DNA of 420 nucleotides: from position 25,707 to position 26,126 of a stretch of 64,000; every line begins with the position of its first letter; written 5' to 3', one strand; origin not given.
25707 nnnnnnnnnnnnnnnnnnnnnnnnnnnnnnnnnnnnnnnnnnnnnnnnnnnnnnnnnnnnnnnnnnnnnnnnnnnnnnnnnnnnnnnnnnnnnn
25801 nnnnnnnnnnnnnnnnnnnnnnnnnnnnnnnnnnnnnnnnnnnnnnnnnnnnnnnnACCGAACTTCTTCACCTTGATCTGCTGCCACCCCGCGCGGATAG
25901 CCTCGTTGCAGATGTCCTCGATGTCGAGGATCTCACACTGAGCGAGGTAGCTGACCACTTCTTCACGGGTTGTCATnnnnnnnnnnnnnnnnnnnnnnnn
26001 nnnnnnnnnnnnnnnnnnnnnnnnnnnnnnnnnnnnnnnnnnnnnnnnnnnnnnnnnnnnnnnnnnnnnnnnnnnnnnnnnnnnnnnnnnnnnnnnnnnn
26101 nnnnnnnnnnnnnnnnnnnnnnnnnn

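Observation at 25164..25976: Tandem pair of ribosomal L7/L12 C-terminal-domain-like proteins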

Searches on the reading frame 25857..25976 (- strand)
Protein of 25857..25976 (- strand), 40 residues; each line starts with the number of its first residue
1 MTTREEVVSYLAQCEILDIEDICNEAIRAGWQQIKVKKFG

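Call 20: search_protein_families(library=pfam, proteins=[window:25857-25976:-], max_evalue=10)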
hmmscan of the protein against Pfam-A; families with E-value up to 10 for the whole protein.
seq(40 aa): 0 families

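Call 60: search_solved_structures(query=A5, max_evalue=10, show_alignments=3)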
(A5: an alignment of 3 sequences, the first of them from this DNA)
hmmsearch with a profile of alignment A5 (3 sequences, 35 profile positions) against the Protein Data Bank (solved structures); distinct sequences matched with E-value up to 10: 5.
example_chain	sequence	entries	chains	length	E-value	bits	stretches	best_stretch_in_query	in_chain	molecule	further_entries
5i8l_A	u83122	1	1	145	0.031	17.7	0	11-31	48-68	Lysozyme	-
1d6r_I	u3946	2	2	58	0.34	14.3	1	9-25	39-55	BOWMAN-BIRK PROTEINASE INHIBITOR PRECURSOR | BOWMAN-BIRK TYPE PROTEINASE INHIBITOR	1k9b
1bbi_A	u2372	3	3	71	0.54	13.7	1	9-25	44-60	TRYPSIN/CHYMOTRYPSIN BOWMAN-BIRK INHIBITOR | Bowman-Birk type proteinase inhibitor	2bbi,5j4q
8a9q_A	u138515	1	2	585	0.97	12.9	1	8-26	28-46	Albumin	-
1fj0_A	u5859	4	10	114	1.3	12.5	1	4-14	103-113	CYTOCHROME C2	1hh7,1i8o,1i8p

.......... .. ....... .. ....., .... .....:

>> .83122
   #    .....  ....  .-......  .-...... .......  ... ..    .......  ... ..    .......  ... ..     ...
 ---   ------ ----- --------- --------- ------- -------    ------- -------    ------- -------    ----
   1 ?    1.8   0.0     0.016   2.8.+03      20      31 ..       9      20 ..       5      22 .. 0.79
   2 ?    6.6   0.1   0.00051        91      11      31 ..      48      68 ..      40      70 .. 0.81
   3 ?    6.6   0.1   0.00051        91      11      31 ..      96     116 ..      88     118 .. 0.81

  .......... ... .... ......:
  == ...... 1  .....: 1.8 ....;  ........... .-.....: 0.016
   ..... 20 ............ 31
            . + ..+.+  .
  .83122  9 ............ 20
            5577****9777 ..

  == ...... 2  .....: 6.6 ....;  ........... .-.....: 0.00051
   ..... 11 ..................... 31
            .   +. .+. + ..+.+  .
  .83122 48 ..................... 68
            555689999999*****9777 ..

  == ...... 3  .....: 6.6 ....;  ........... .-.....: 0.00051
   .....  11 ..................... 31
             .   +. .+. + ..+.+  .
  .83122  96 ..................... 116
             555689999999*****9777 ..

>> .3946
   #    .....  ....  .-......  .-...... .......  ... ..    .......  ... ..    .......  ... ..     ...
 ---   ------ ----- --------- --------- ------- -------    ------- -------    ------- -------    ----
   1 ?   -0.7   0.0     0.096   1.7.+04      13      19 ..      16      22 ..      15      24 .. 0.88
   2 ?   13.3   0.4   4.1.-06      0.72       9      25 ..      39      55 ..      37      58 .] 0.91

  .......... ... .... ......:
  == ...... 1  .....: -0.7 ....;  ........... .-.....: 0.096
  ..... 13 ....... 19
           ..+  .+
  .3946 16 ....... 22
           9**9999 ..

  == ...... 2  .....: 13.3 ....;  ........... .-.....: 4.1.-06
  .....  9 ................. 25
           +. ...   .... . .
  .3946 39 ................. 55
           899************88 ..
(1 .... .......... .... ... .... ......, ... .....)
